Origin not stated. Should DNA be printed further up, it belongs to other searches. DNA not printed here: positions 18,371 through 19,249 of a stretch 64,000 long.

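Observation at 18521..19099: Protein made of ~20 tandem heptapeptide repeats G-[DN]-V-[ST]-N-[IL]-x (21-bp DNA repeats), no signal peptide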

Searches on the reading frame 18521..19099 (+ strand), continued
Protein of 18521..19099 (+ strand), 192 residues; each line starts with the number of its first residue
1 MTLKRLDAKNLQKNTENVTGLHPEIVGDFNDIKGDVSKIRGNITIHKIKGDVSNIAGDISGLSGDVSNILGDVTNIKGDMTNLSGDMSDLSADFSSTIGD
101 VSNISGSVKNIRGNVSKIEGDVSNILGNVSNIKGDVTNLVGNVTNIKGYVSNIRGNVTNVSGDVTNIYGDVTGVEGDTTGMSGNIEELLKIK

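Call 69: find_related_loci(query=A4, collection=genome_contigs, flank=5000)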
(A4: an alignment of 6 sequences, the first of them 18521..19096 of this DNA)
Query A4 (192 aa) in genome_contigs; peptide patterns used: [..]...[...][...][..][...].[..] (x = any residue, [..] = any of these).
66 stretches matched a pattern; 11 encode a relative of the query (tblastn E <= 1e-3); 11 distinct loci.
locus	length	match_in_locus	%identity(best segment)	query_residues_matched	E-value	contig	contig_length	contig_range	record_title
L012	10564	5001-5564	56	1-189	3e-64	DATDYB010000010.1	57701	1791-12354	MAG TPA_asm: Candidatus Paceibacterota bacterium isolate SMAG_U8154 k141_184282, whole genome shotgun sequence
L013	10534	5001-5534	58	5-188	3e-64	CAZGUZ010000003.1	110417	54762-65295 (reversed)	MAG TPA_asm: uncultured Candidatus Saccharibacteria bacterium isolate SRP219642_co7_221 genome assembly, contig: NODE_18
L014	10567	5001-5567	57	1-190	2e-62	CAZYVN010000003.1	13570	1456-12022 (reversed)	MAG TPA_asm: uncultured Candidatus Saccharibacteria bacterium isolate binchicken_co185_161 genome assembly, contig: NODE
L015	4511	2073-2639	58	1-190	7e-62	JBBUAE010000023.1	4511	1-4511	MAG: Patescibacteria group bacterium isolate H51-bin152_1 H51_bin152_1_000000000023, whole genome shotgun sequence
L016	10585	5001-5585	54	1-189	3e-60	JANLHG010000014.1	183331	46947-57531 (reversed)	MAG: Patescibacteria group bacterium isolate P6-11 k99_164896, whole genome shotgun sequence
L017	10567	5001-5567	57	1-190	2e-59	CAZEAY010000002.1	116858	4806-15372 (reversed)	MAG TPA_asm: uncultured Candidatus Saccharibacteria bacterium isolate SRP292972_co1_3 genome assembly, contig: NODE_173_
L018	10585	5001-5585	53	1-189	5e-58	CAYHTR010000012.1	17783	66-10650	MAG TPA_asm: uncultured Candidatus Saccharibacteria bacterium isolate ERP119705_co17_221 genome assembly, contig: NODE_4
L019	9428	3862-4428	54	1-190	2e-54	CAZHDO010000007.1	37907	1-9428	MAG TPA_asm: uncultured Candidatus Saccharibacteria bacterium isolate SRP284006_co1_584 genome assembly, contig: NODE_15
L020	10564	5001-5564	49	1-189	6e-52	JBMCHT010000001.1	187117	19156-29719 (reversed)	MAG: Patescibacteria group bacterium isolate D1M01_139 NODE_8_length_187117_cov_9.469705, whole genome shotgun sequence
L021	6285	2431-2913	38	1-166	3e-28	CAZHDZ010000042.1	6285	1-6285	MAG TPA_asm: uncultured Gammaproteobacteria bacterium isolate SRP286056_co1_222 genome assembly, contig: NODE_17512_leng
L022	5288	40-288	36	3-190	1e-11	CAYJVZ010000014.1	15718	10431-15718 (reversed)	MAG TPA_asm: uncultured Candidatus Saccharibacteria bacterium isolate ERP125453_co1_471 genome assembly, contig: NODE_38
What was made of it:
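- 18578..18598 (+): N-terminal cap unit GLHPEIV. It is part of the motif NT-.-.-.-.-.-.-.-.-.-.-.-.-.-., shared with distant relatives. It was the search pattern that recovered the orthologues (call 69).
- Tried and rejected: It worked with the narrow alignment A4 (call 69).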

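Call 73: search_protein_families(library=pfam, proteins=[L012:4144-4986:-, L013:5547-6560:-, L012:5598-5888:+, L012:6128-6724:+, L012:7710-9578:+, L013:1916-3673:+, L013:1060-1488:-, L013:621-953:-, L016:9190-10059:+], max_evalue=0.0001)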
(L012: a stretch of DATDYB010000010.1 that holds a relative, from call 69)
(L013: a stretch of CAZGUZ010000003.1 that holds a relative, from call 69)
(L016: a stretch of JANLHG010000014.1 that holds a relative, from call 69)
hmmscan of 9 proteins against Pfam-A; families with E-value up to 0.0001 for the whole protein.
L012:4144-4986:- (280 aa): 2 families
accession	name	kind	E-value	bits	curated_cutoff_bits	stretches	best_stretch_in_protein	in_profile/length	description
PF03372.29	Exo_endo_phos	-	4e-33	115.4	24.5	1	19-271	1-225/225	Endonuclease/Exonuclease/phosphatase family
PF14529.12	Exo_endo_phos_2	-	4.2e-05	23.8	27.4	0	243-274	87-116/117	Endonuclease-reverse transcriptase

L013:5547-6560:- (337 aa): 4 families
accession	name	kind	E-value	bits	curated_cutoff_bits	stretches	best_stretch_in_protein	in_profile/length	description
PF00589.27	Phage_integrase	-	5.9e-40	137.3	27.1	1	123-318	4-171/172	Phage integrase family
PF02899.23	Phage_int_SAM_1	-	8.6e-12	45.6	22.3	1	11-100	3-83/83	Phage integrase, N-terminal SAM-like domain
PF13495.12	Phage_int_SAM_4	-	3.1e-09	37.6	27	1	11-65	4-57/85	Phage integrase, N-terminal SAM-like domain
PF13102.12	Phage_int_SAM_5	-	4.8e-06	27.3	22.3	1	12-102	6-88/98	Phage integrase SAM-like domain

L012:5598-5888:+ (96 aa): 1 family
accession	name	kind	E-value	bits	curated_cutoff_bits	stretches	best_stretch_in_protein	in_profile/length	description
PF00312.27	Ribosomal_S15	-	1.5e-29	102.4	31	1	14-93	1-80/81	Ribosomal protein S15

L012:6128-6724:+ (198 aa): 1 family
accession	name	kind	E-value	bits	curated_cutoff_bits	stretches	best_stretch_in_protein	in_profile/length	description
PF01936.24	NYN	-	8.4e-36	124.1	24.2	1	10-159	1-145/145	NYN domain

L012:7710-9578:+ (622 aa): 3 families
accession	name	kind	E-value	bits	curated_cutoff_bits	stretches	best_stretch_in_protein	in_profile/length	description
PF01138.27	RNase_PH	-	9e-48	162.4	25.5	2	14-143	4-130/130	3' exoribonuclease family, domain 1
PF00013.35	KH_1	-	1.1e-08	35.1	21.5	1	558-615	2-65/66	KH domain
PF03725.20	RNase_PH_C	-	4e-08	33.5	20.8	0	146-213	1-66/67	3' exoribonuclease family, domain 2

L013:1916-3673:+ (585 aa): 4 families
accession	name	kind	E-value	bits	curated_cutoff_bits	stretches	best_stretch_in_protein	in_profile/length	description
PF01743.26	PolyA_pol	-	1.9e-33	115.9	23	1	117-246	1-126/126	Poly A polymerase head domain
PF12627.12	PolyA_pol_RNAbd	-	3.9e-18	65.4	22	1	273-333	1-61/64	Probable RNA and SrmB- binding site of polymerase A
PF01966.28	HD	-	2.3e-09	38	22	1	350-441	3-103/116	HD domain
PF13735.12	tRNA_NucTran2_2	-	8.6e-07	29.5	27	1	407-543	26-147/149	tRNA nucleotidyltransferase domain 2 putative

L013:1060-1488:- (142 aa): 1 family
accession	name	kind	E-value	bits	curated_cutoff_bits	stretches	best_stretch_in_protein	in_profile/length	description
PF02021.23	UPF0102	-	1.3e-20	74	23.6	1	24-111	1-77/80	Uncharacterised protein family UPF0102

L013:621-953:- (110 aa): 1 family
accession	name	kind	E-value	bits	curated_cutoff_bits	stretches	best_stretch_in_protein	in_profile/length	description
PF12647.12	RNHCP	-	2.5e-26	91.9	24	1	11-91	2-87/90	RNHCP domain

L016:9190-10059:+ (289 aa): 0 families

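Call 76: search_protein_families(library=padloc, proteins=[window:18521-19096:+, P0010, P0171, P0006], max_evalue=0.01)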
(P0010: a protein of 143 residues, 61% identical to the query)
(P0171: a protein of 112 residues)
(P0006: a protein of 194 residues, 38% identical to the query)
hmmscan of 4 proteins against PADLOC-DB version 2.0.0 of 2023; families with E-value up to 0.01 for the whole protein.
window:18521-19096:+ (192 aa): 4 families
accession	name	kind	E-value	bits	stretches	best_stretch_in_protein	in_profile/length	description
PDLC02723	PbeC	-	0.00085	15.9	1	38-136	373-468/618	PbeC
PDLC04886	PDC-S06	-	0.0033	14.3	1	12-158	321-465/727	-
PDLC02066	Cas1b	-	0.0035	14.7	0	82-128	119-165/322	-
PDLC02739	PbeC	-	0.0047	13.7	0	75-123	370-418/644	PbeC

P0010 (143 aa): 0 families

P0171 (112 aa): 0 families

P0006 (194 aa): 0 families

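Call 79: search_dna_similar(query=P0171, collection=phages, mode=protein, max_evalue=0.001, max_rows=25)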
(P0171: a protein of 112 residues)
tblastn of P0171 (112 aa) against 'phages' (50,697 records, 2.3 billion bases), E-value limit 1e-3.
Records with a match: 1; places in all: 2; records where one place covers at least 80% of the query: 1.
Best place of each record, by identity: <60% 1.
By first word of the organism name: Caudoviricetes 1.
By host as written in the record: - 1.
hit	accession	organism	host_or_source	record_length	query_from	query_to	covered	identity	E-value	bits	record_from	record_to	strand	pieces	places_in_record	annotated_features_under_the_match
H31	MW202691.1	Caudoviricetes sp.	Manatee Spring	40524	1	91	81%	32.4%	9e-9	57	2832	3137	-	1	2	hypothetical protein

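Call 87: find_encoding_contigs(protein=P0027, flank=5000, max_places=2)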
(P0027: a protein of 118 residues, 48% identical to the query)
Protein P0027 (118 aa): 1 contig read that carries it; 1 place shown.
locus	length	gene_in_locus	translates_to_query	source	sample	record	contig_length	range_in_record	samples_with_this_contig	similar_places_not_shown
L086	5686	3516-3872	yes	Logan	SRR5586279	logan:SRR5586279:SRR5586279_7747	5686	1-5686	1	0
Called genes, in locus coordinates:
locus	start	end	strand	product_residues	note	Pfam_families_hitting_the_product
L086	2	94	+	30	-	?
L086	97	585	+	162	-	PF00436:SSB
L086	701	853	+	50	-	-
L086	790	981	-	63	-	-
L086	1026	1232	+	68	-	-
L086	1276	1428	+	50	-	-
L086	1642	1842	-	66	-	-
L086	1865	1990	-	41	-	-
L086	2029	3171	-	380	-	-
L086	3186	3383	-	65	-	-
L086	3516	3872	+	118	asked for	-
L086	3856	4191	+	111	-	-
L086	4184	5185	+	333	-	PF03837:RecT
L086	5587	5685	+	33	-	?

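Call 88: find_encoding_contigs(protein=P0007, flank=7000, max_places=2)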
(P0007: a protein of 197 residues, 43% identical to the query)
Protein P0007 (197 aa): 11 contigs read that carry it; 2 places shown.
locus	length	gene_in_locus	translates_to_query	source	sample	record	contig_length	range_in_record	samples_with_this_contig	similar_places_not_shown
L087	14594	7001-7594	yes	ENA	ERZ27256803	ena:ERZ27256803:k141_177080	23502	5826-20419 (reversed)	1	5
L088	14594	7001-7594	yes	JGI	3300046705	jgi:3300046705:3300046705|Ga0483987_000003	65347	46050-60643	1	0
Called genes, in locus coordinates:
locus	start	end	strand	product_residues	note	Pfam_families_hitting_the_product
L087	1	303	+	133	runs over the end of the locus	-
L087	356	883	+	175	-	PF07463:NUMOD4, PF13392:HNH_3 (weak)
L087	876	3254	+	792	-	PF00476:DNA_pol_A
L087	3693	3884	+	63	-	-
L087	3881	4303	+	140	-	-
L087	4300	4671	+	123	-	-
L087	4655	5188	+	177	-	PF07463:NUMOD4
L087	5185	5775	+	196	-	-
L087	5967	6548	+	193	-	-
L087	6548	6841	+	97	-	-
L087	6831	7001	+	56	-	-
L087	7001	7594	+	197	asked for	-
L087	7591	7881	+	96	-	-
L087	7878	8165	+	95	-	PF12728:HTH_17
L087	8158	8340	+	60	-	-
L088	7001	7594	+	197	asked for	-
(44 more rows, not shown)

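Call 91: fold_search(model_id=the predicted structure, library=pdb)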
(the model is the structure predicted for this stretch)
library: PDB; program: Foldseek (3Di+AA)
matches with E <= 10: 137; with E <= 0.001: 0
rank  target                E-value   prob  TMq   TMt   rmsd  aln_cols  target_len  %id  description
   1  9fyq_A                3.1e-01  0.05  0.09  0.05  14.1       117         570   11  Cryo-EM structure of native SV2A in complex with TeNT-Hc, gangliosides and Pro-Macrobody 5 (released 2025-05-21)
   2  5jmc_D                3.5e-01  0.16  0.16  0.29   7.7        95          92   13  Receptor binding domain of Botulinum neurotoxin A in complex with rat SV2C (released 2016-06-15)
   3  4jra_D                3.7e-01  0.11  0.15  0.25   8.4        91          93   12  CRYSTAL STRUCTURE OF THE BOTULINUM NEUROTOXIN A RECEPTOR-BINDING DOMAIN IN COMPLEX WITH THE LUMINAL DOMAIN Of SV2C (released 2013-11-20)
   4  9fyr_A                4.3e-01  0.04  0.10  0.05  12.4       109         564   11  Cryo-EM structure of native SV2A in complex with TeNT-Hc, Pro-Macrobody 5 and Levetiracetam (released 2025-05-21)
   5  2bm5_A                4.6e-01  0.07  0.13  0.13   9.5       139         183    5  The Structure of MfpA (Rv3361c, P21 Crystal form). The Pentapeptide Repeat Protein from Mycobacterium tuberculosis Fol (released 2005-06-07)
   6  6es1_B                4.6e-01  0.06  0.13  0.20  10.6       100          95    8  Crystal structure of the binding domain from botulinum neurotoxin A2 bound to extracellular domain of human receptor S (released 2018-04-25)
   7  8jlc_A                4.9e-01  0.07  0.13  0.06  13.4       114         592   12  Cryo-EM structure of SV2A in complex with BoNT/A2 Hc and levetiracetam (released 2024-05-01)
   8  8jlg_A                5.4e-01  0.07  0.16  0.22  11.0       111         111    7  Cryo-EM structure of SV2A in complex with BoNT/A2 Hc (released 2024-05-01)
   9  9f1r_A                6.1e-01  0.07  0.14  0.07  12.2       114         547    9  Cryo-EM structure of SV2B-Hc-A1 complex (released 2025-03-12)
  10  8jli_A                6.8e-01  0.03  0.10  0.05  12.2        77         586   12  Cryo-EM structure of SV2A dimer in complex levetiracetam (released 2024-05-01)
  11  2xt2_B                7.2e-01  0.13  0.20  0.20   8.9       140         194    6  Structure of the pentapeptide repeat protein AlbG, a resistance factor for the topoisomerase poison albicidin. (released 2010-10-13)
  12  2f3l                  8.5e-01  0.08  0.14  0.18  10.2       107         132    8  Crystal Structure of a Lumenal Rfr-domain protein (Contig83.1_1_243_746) from Cyanothece sp. 51142 at 2.1 Angstrom resol (released 2006-11-07)
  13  9f2b_A                1.0e+00  0.07  0.16  0.23   9.6       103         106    9  Focused refinement of SV2B luminal domain and BoNT/A1 complex (released 2025-03-12)
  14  7uia_C                1.1e+00  0.18  0.20  0.36   8.5        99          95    8  Crystal structure of BoNT/E receptor binding domain in complex with SV2 and VHH (released 2023-04-05)
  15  9f3c_A                1.1e+00  0.07  0.16  0.08   8.6       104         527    9  Low-resolution (5.4 angstrom) cryo-EM structure of SV2B-BoNT/A1 at pH 5.5 (released 2025-03-12)
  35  2vfm                  2.7e+00  0.07  0.19  0.08   8.5       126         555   14  Low Temperature Structure of P22 Tailspike Protein Fragment (109-666) (released 2008-12-16)
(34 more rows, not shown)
